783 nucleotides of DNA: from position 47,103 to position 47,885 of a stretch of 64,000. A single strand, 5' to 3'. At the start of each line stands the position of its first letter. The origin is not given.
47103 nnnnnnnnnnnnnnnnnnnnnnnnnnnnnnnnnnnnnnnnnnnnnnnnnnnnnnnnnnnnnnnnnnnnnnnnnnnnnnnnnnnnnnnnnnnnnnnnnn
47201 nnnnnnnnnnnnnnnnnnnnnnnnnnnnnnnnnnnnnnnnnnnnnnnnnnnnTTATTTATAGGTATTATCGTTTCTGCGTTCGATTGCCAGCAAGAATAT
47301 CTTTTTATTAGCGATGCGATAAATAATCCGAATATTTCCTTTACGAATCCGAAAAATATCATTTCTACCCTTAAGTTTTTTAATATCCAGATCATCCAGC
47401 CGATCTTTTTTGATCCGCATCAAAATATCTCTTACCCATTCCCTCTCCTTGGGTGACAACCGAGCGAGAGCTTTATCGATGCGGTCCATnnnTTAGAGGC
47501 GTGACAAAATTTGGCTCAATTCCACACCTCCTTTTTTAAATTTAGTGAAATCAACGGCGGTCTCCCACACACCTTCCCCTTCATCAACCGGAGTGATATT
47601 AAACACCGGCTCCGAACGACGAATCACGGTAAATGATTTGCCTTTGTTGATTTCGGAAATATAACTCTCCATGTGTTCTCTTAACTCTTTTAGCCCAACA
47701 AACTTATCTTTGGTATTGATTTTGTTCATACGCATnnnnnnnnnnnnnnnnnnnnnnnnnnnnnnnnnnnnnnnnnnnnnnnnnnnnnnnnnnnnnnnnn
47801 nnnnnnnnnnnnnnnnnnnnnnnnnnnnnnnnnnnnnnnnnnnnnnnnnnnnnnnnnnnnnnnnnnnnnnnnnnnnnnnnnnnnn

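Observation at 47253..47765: RelE/ParE–Phd toxin–antitoxin module with palindromic operator, inserted between rplC and rplD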

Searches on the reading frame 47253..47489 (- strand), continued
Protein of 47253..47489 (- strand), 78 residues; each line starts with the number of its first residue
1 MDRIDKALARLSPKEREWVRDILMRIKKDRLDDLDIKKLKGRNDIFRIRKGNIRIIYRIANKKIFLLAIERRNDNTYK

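Call 37: fold_search(model_id=the predicted structure, library=pdb)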
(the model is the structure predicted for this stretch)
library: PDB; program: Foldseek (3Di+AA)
matches with E <= 10: 387; with E <= 0.001: 1
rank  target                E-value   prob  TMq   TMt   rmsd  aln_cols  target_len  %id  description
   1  3bpq_B                4.9e-04  1.00  0.78  0.72   1.6        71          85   27  Crystal Structure of RelB-RelE antitoxin-toxin complex from Methanococcus jannaschii (released 2008-12-23)
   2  3bpq_D                1.3e-03  1.00  0.78  0.71   1.7        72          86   26  Crystal Structure of RelB-RelE antitoxin-toxin complex from Methanococcus jannaschii (released 2008-12-23)
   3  2khe_MODEL_1_A        2.1e-02  1.00  0.56  0.51   4.3        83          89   19  Solution Structure of the Bacterial Toxin Rele from Thermus Thermophilus HB8 (released 2010-03-31)
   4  9g12_B                2.7e-02  1.00  0.70  0.66   3.1        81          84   21  Mycobacterium tuberculosis RelBE1 toxin-antitoxin system; rv1247c (relB1 antitoxin), rv1246c (relE1 toxin) (released 2025-12-17)
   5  3g5o_B                4.6e-02  1.00  0.67  0.65   3.1        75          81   19  The crystal structure of the toxin-antitoxin complex RelBE2 (Rv2865-2866) from Mycobacterium tuberculosis (released 2009-04-14)
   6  3g5o_C                8.5e-02  1.00  0.70  0.64   3.1        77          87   21  The crystal structure of the toxin-antitoxin complex RelBE2 (Rv2865-2866) from Mycobacterium tuberculosis (released 2009-04-14)
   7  4lsy_A                1.2e-01  1.00  0.60  0.54   2.1        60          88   17  Crystal structure of copper-bound L66S mutant toxin from Helicobacter pylori (released 2014-02-05)
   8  9g12_A                1.2e-01  1.00  0.66  0.61   3.1        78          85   19  Mycobacterium tuberculosis RelBE1 toxin-antitoxin system; rv1247c (relB1 antitoxin), rv1246c (relE1 toxin) (released 2025-12-17)
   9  1z8m_MODEL_1_A        2.2e-01  0.91  0.55  0.50   3.9        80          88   12  Solution structure of the conserved hypothtical protein HP0894 from Helicobacter pylori (released 2005-11-01)
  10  6af4_C                2.7e-01  0.96  0.66  0.47   4.3        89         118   18  Toxin-Antitoxin module from Streptococcus pneumoniae (released 2019-08-14)
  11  6af4_A                2.8e-01  0.95  0.66  0.47   3.9        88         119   17  Toxin-Antitoxin module from Streptococcus pneumoniae (released 2019-08-14)
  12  6af4_G                3.0e-01  0.84  0.53  0.40   4.4        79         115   19  Toxin-Antitoxin module from Streptococcus pneumoniae (released 2019-08-14)
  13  6af3_C                3.2e-01  0.80  0.52  0.40   4.7        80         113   19  Toxin-Antitoxin module from Streptococcus pneumoniae (released 2019-08-14)
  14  5mu3_B                3.8e-01  0.33  0.31  0.17   7.1        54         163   30  Crystal structure of Ctf19-Mcm21 kinetochore assembly bound with Ctf19-Mcm21 binding motif of central kinetochore subu (released 2017-11-01)
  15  4fxe_D                4.1e-01  0.82  0.48  0.52   4.0        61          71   21  Crystal structure of the intact E. coli RelBE toxin-antitoxin complex (released 2012-08-29)
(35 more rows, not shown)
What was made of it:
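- On RelE/ParE toxin superfamily (RelE branch): Foldseek matches 3bpq_B at TM 0.78, rmsd 1.6 Å (call 37).
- On ParE (gyrase-poisoning branch): ParE structures rank below all RelE hits, with E above 0.5 (call 37).
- ParE structures appear lower in the Foldseek list (call 37). At 78 aa it is shorter than the ParE chains matched (88-96 residues) (call 37).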

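Call 72: search_protein_families(library=padloc, proteins=[window:47253-47489:-], max_evalue=0.01)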
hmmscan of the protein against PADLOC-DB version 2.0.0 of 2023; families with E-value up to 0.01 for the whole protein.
window:47253-47489:- (78 aa): 0 families
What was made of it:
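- Tried and rejected: PADLOC gave nothing for either protein (call 72).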

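Call 73: search_protein_families(library=phrogs, proteins=[window:47253-47489:-], max_evalue=0.01)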
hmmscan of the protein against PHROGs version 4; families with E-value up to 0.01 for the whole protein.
window:47253-47489:- (78 aa): 1 family
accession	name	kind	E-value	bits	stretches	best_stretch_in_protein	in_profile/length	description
phrog_1213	-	moron, auxiliary metabolic gene and host takeover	1.3e-09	39.5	1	6-75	13-86/88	RelE-like toxin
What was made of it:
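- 47253..47489 (-): RelE-family toxin, 78 aa. Its ATG lies 3 nt after the antitoxin stop. PHROG 1213 'RelE-like toxin', E = 1.3e-9 (call 73).
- On RelE/ParE toxin superfamily (RelE branch): PHROG 1213 'RelE-like toxin', E = 1.3e-9, 39.5 bits, nearly full length (call 73).
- PHROG 'RelE-like toxin', E = 1.3e-9 (call 73). PHROG names it RelE-like (call 73).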

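Call 80: search_dna_similar(query=window:47253-47489:-, collection=phages, mode=protein, max_evalue=0.001, max_rows=10)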
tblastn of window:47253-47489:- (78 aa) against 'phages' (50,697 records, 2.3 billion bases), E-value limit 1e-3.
No match.

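Call 81: search_dna_similar(query=window:47253-47489:-, collection=plasmids, mode=protein, max_evalue=0.001, max_rows=10)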
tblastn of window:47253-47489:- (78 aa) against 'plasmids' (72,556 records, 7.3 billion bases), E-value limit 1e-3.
No match.
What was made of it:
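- No relatives were found on sequenced phages or plasmids (calls 80, 81).
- Tried and rejected: tblastn of the toxin against the phage and plasmid collections found no match (calls 80, 81).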

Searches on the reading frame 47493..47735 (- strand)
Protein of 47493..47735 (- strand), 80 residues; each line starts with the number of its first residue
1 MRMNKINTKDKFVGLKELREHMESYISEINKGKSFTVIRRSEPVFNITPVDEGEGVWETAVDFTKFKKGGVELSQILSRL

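Call 3: search_protein_families(library=pfam, proteins=[window:47493-47735:-], max_evalue=1)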
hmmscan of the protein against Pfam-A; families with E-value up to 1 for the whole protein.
window:47493-47735:- (80 aa): 1 family
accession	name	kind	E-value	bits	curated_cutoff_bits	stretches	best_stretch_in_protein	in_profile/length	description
PF02604.26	PhdYeFM_antitox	-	0.0015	18.7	29.8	1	11-54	2-46/74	Antitoxin Phd_YefM, type II toxin-antitoxin system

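Call 4: search_protein_families(library=ncbifam, proteins=[window:47493-47735:-], max_evalue=1)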
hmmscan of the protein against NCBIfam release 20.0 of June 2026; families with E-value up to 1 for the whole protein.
window:47493-47735:- (80 aa): 1 family
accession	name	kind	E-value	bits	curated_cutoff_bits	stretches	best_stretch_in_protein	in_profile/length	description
TIGR01552.1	phd_fam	subfamily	0.019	14.3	20.8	1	13-52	2-41/53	type II toxin-antitoxin system prevent-host-death family antitoxin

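Call 10: find_homologous_proteins(query=window:47493-47735:-, max_evalue=0.001)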
Query window:47493-47735:- (80 aa): 263 proteins with E <= 0.001 among 264 candidates; the best 120 are listed.
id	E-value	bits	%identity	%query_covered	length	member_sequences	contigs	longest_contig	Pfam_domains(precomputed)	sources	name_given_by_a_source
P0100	9.7e-44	163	100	98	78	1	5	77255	-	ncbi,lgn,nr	ncbi:hypothetical protein HYT01_00995 [Candidatus Giovannonibacteria bacterium]|nr:hypothetical prot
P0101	2.6e-40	153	95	98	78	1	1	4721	-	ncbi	-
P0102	2.3e-34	134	81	98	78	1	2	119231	-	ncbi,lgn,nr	ncbi:MAG: hypothetical protein Q8P07_02255 [bacterium]|nr:hypothetical protein [bacterium]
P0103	8.8e-34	132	78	98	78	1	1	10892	-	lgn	-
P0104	2.1e-32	128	77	98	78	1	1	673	-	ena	-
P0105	3.4e-32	127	78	98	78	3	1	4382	-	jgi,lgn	-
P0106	1.8e-31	125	74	98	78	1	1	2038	-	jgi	jgi:antitoxin (DNA-binding transcriptional repressor) of toxin-antitoxin stability system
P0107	6.9e-27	110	71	91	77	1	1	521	PF02604.27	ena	-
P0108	2.9e-24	102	65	90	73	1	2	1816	PF02604.27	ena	-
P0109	3.4e-24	101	64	98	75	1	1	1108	-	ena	-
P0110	5.1e-24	101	66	91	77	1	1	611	PF02604.27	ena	-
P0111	5.2e-24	101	66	89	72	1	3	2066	PF02604.27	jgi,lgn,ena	-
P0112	5.7e-24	101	65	90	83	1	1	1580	PF02604.27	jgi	jgi:prevent-host-death family protein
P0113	6.7e-24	101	65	89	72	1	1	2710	PF02604.27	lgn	-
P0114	1.6e-23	99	62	89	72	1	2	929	PF02604.27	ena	-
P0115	1.9e-23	99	61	94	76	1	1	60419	PF02604.27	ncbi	ncbi:MAG: type II toxin-antitoxin system prevent-host-death family antitoxin [bacterium]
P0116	1.9e-23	99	64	93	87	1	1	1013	PF02604.27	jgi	jgi:prevent-host-death family protein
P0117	2.1e-23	99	62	86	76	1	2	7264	PF02604.27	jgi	-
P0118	2.6e-23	99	65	89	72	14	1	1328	PF02604.27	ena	-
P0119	3.4e-23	98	61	94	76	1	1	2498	PF02604.27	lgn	-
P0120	3.6e-23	98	70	86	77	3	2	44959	PF02604.27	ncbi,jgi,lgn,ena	-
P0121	6.5e-23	97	64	90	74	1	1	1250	PF02604.27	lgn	-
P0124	9.1e-23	97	61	93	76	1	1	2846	PF02604.27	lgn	-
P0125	1.5e-22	96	61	86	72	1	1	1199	PF02604.27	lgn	-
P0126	1.5e-22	96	65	90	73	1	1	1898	PF02604.27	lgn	-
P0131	5.1e-22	95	63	89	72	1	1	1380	PF02604.27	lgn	-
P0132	5.1e-22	95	62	93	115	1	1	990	PF02604.27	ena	-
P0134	7.0e-22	94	64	90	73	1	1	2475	PF02604.27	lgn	-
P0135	7.5e-22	94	68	86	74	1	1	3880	PF02604.27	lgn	-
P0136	7.5e-22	94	63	94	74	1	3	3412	PF02604.27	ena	-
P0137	9.7e-22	94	62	98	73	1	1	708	PF02604.27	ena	-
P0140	1.3e-21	93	64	90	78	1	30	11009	PF02604.27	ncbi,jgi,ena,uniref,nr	ncbi:hypothetical protein A2110_00280 [Candidatus Jorgensenbacteria bacterium GWA1_54_12]|uniref:Ant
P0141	1.4e-21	93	63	98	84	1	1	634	PF02604.27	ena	-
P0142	1.5e-21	93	61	89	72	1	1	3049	PF02604.27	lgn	-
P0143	1.7e-21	93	59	100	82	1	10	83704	PF02604.27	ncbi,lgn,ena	-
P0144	1.9e-21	93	60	95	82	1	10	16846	PF02604.27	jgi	-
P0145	2.8e-21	92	59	94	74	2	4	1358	PF02604.27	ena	-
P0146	2.8e-21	92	61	94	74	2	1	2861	PF02604.27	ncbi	-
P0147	3.0e-21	92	59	86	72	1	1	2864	PF02604.27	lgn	-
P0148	3.3e-21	92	63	90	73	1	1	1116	PF02604.27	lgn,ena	-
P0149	3.5e-21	92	62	89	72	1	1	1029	PF02604.27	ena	-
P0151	3.6e-21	92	58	94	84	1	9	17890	PF02604.27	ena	-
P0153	3.9e-21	92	61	94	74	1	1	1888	PF02604.27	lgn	-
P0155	4.5e-21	92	60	94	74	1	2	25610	PF02604.27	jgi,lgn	-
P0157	5.0e-21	91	61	90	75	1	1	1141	PF02604.27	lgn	-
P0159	5.7e-21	91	59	90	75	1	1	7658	PF02604.27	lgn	-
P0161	6.3e-21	91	58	98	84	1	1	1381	PF02604.27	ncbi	-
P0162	6.4e-21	91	59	91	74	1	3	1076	PF02604.27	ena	-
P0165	6.6e-21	91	65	86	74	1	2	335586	PF02604.27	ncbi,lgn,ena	-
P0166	8.1e-21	91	59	94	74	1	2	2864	PF02604.27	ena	-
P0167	9.4e-21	91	62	86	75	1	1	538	PF02604.27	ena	-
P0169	9.7e-21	91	62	89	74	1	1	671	PF02604.27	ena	-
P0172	1.0e-20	90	57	93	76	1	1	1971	PF02604.27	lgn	-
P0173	1.0e-20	90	65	86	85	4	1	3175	PF02604.27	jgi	-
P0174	1.1e-20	90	57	90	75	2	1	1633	PF02604.27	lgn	-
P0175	1.2e-20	90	60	94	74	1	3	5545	PF02604.27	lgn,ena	-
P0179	1.3e-20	90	58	86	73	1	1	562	PF02604.27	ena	-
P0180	1.3e-20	90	63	85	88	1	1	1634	PF02604.27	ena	-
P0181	1.4e-20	90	61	84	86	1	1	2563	PF02604.27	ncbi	-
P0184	1.6e-20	90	59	93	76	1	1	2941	PF02604.27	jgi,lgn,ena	-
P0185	1.6e-20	90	63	89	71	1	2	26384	PF02604.27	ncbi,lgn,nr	ncbi:MAG: hypothetical protein Q8Q94_02315 [bacterium]|nr:hypothetical protein [bacterium]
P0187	1.7e-20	90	66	85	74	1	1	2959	PF02604.27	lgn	-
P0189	2.1e-20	89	63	88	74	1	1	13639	PF02604.27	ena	-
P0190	2.2e-20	89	55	90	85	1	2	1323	PF02604.27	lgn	-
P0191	2.3e-20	89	57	90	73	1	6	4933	PF02604.27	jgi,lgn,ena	-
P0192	2.4e-20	89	65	86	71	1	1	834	PF02604.27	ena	-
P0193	2.5e-20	89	61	88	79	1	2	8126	PF02604.27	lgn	-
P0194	2.5e-20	89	61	90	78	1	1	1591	PF02604.27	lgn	-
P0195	2.6e-20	89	61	86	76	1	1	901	PF02604.27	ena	-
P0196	2.7e-20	89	57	86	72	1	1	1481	PF02604.27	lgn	-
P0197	2.8e-20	89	55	89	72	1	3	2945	PF02604.27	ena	-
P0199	3.0e-20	89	60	98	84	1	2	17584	PF02604.27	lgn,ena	-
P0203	3.5e-20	89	63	85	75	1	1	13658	PF02604.27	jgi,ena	-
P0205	3.7e-20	89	62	91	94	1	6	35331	PF02604.27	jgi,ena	-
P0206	3.7e-20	89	61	88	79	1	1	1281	PF02604.27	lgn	-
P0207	3.8e-20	89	59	86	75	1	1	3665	PF02604.27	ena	-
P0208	3.9e-20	89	59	93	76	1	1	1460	PF02604.27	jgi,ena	-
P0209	3.9e-20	89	59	94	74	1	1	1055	PF02604.27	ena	-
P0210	4.1e-20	89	61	86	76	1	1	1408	PF02604.27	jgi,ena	-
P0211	4.2e-20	88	57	94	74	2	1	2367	PF02604.27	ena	-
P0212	4.2e-20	88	63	89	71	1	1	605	PF02604.27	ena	-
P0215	5.5e-20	88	61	90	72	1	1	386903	PF02604.27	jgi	jgi:prevent-host-death family protein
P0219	6.7e-20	88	63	74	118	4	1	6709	PF02604.27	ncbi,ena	-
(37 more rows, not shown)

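Call 14: search_solved_structures(query=A2, max_evalue=1, show_alignments=2)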
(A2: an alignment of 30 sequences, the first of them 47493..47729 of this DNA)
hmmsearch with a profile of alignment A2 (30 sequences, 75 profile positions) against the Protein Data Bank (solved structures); distinct sequences matched with E-value up to 1: 4.
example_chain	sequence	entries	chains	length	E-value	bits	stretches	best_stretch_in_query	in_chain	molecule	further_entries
6jqy_A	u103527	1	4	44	0.0038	20.1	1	6-45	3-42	Antitoxin VapB46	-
7wvh_D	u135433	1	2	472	0.078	15.9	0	15-47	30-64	Streptolysin O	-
4hsc_X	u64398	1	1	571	0.13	15.1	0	15-47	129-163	Streptolysin O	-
3dbo_A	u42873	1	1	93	0.5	13.3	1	8-55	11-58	Uncharacterized protein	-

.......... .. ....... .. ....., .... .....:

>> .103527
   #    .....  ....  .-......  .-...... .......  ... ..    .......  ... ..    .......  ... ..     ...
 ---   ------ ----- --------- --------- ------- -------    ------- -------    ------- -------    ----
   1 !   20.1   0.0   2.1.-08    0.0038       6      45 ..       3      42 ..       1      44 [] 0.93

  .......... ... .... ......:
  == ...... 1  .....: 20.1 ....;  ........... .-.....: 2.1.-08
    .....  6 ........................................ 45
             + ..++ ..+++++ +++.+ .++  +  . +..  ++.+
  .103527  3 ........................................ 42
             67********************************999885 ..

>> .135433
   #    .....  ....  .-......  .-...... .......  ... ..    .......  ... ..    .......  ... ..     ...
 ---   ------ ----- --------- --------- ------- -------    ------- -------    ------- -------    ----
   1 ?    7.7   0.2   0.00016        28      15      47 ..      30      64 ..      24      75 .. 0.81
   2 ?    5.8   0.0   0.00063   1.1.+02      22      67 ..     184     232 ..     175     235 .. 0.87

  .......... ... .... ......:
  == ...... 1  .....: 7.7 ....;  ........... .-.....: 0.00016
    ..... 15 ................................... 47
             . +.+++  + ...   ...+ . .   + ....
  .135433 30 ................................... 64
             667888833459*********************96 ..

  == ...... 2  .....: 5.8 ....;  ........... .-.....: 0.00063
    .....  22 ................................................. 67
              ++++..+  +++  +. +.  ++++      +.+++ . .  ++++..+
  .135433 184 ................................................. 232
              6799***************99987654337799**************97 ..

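Call 16: search_protein_families(library=pfam, alignment_id=A2, max_evalue=0.01)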
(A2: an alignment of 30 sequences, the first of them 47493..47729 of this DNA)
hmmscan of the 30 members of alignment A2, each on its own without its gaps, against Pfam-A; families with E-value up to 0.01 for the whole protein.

A. member 1, window:47493-47729:- (78 aa): 1 family
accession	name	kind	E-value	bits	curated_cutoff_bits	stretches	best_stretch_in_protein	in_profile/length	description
PF02604.26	PhdYeFM_antitox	-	0.0014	18.8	29.8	1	9-52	2-46/74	Antitoxin Phd_YefM, type II toxin-antitoxin system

B. families by the number of members that match (of 30 scanned): 1 family
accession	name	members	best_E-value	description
PF02604.26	PhdYeFM_antitox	30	1.4e-07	Antitoxin Phd_YefM, type II toxin-antitoxin system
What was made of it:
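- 47493..47729 (-): Phd/YefM-family antitoxin, 78 aa. The true start is the second ATG. The in-frame ATG at 47735 is specific to this lineage. All 30 aligned homologues match it (best E = 1.4e-7) (calls 3, 16).
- On Phd/YefM antitoxin family (PF02604): However, 30 of 30 aligned homologues match PF02604 at E < 0.01 (best 1.4e-7), and most carry a precomputed PF02604 hit (calls 10, 16).
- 30 of 30 homologues match PF02604 (call 16).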

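Call 64: predict_structure(alignment_id=A2)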
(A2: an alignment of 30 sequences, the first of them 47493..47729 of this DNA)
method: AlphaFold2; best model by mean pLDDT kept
length: 78 residues; sequences in the alignment: 30
mean_pLDDT: 73.8   pTM: 0.46
mean pLDDT of the five models: 73.8, 71.5, 64.1, 62.2, 54.9
residues with pLDDT >= 90: 3; 70-90: 45; 50-70: 24; < 50: 6
segments of 3 or more residues with pLDDT < 50: 1-6
pLDDT, mean of each block of 10 residues (from residue 1): 52 90 87 87 80 59 66 70
secondary structure, 60 per line:
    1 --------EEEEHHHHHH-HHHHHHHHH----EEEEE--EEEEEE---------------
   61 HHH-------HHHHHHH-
elements in order: E9-12 H13-18 H20-28 E33-37 E40-45 H71-77
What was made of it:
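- On Phd/YefM antitoxin family (PF02604): The AF2 model has E9-12, H13-18, H20-28, E33-37 and E40-45 (call 64). Residues 46-78 have pLDDT 59-70 with a short terminal helix (call 64).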

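Call 68: fold_search(model_id=the predicted structure, library=pdb)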
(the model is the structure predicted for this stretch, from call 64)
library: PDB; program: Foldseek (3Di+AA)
matches with E <= 10: 261; with E <= 0.001: 0
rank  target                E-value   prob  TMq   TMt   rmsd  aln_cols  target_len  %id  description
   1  6jqy_D                1.3e-02  1.00  0.50  0.88   0.9        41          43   22  Crystal structure of N-terminal domain of VapB46 antitoxin from Mycobacterium tuberculosis (released 2020-04-08)
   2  6jqy_A                2.7e-02  1.00  0.51  0.87   1.0        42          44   21  Crystal structure of N-terminal domain of VapB46 antitoxin from Mycobacterium tuberculosis (released 2020-04-08)
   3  6jqy_B                3.6e-02  1.00  0.50  0.88   0.7        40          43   22  Crystal structure of N-terminal domain of VapB46 antitoxin from Mycobacterium tuberculosis (released 2020-04-08)
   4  3hs2_C                6.2e-02  0.99  0.41  0.54   2.8        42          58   12  Crystal structure of PHD truncated to residue 57 in an orthorhombic space group (released 2010-06-23)
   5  4zlx_A                7.6e-02  1.00  0.43  0.68   1.5        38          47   18  N-terminal DNA binding domain of the antitoxin Phd from phage P1 (released 2016-04-20)
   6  9g12_C                8.2e-02  1.00  0.48  0.43   0.9        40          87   22  Mycobacterium tuberculosis RelBE1 toxin-antitoxin system; rv1247c (relB1 antitoxin), rv1246c (relE1 toxin) (released 2025-12-17)
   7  3hs2_E                8.2e-02  0.99  0.41  0.57   2.9        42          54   12  Crystal structure of PHD truncated to residue 57 in an orthorhombic space group (released 2010-06-23)
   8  3hs2_F                1.9e-01  0.80  0.41  0.56   8.8        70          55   11  Crystal structure of PHD truncated to residue 57 in an orthorhombic space group (released 2010-06-23)
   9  3kh2_E                2.3e-01  0.99  0.43  0.46   1.4        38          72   18  Crystal structure of the P1 bacteriophage Doc toxin (F68S) in complex with the Phd antitoxin (L17M/V39A). Northeast St (released 2010-08-18)
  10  3hs2_G                2.4e-01  0.99  0.42  0.62   1.5        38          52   18  Crystal structure of PHD truncated to residue 57 in an orthorhombic space group (released 2010-06-23)
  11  8yxv_G                2.6e-01  0.93  0.39  0.41   2.5        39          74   23  Toxin-antitoxin complex from Streptococcus pneumoniae (released 2025-04-09)
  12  3hry_B                2.8e-01  0.72  0.41  0.55   9.0        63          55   13  Crystal structure of PHD in a trigonal space group and partially disordered (released 2010-06-23)
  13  2odk_A                3.0e-01  0.99  0.47  0.69   1.3        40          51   10  Putative prevent-host-death protein from Nitrosomonas europaea (released 2007-01-23)
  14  3k33_D                3.0e-01  0.92  0.41  0.45   2.9        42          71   12  Crystal structure of the Phd-Doc complex (released 2010-08-18)
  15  2odk_D                3.4e-01  0.99  0.47  0.68   1.2        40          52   10  Putative prevent-host-death protein from Nitrosomonas europaea (released 2007-01-23)
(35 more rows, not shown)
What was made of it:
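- On Phd/YefM antitoxin family (PF02604): Almost all of the top 36 Foldseek hits are Phd/YefM-type antitoxins: 6jqy at rmsd 0.9, 4zlx at 1.5, plus 9g12_C and 2a6q_B (call 68).
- Closest known: Phd-Doc. Same: The antitoxin's N-terminal DNA-binding fold matches (call 68).
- The N-terminal domain matches Phd, YefM, VapB46 and RelB1 (call 68).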

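Call 72: search_protein_families(library=padloc, proteins=[window:47493-47729:-], max_evalue=0.01)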
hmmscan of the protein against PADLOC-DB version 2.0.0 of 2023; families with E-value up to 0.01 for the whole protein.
window:47493-47729:- (78 aa): 0 families

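Call 73: search_protein_families(library=phrogs, proteins=[window:47493-47729:-], max_evalue=0.01)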
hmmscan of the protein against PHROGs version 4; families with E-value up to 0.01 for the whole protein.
window:47493-47729:- (78 aa): 0 families
